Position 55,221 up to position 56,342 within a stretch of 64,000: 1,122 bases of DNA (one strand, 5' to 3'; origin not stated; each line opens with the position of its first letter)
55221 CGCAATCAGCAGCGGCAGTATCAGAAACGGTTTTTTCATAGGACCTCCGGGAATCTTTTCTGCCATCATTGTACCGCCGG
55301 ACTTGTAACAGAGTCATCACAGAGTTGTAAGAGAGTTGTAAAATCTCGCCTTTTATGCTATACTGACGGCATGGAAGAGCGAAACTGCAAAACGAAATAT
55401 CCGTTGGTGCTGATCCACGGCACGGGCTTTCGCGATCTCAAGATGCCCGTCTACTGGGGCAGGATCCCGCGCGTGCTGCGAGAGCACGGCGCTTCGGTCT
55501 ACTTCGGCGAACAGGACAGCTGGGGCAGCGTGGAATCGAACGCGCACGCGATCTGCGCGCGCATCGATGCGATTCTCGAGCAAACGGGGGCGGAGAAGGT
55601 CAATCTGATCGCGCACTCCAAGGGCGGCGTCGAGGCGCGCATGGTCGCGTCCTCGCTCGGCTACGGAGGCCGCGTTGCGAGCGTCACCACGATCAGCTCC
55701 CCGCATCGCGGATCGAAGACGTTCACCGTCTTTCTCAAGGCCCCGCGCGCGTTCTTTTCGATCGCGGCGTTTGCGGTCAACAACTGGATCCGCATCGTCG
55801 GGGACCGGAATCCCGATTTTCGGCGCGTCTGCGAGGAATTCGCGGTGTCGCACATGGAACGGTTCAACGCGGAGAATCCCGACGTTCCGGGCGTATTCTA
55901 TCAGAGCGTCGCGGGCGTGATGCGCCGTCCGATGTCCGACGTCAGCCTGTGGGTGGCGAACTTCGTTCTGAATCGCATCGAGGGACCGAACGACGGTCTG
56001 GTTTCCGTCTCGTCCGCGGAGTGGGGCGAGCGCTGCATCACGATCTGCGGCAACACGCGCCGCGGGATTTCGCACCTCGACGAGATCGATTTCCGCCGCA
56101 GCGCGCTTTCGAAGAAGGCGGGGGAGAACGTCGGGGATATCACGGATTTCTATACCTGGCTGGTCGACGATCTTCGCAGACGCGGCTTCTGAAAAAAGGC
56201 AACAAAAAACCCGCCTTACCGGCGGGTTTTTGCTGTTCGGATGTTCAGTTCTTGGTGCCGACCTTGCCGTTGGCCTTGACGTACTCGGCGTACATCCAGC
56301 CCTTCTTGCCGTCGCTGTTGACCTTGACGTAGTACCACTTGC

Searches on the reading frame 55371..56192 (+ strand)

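Call 56: search_protein_families(library=pfam, proteins=[window:55371-56192:+], max_evalue=0.001)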
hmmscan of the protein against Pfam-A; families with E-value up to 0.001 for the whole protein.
window:55371-56192:+ (273 aa): 3 families
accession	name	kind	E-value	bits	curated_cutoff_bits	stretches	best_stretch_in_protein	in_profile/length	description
PF02089.21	Palm_thioest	-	5.8e-07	29.9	26.8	1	46-121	46-119/254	Palmitoyl protein thioesterase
PF00561.26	Abhydrolase_1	-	6.7e-07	29.7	25.8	1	57-116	51-111/245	alpha/beta hydrolase fold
PF07819.20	PGAP1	-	2.3e-05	24.7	24.3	1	71-116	87-133/233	PGAP1-like alpha/beta domain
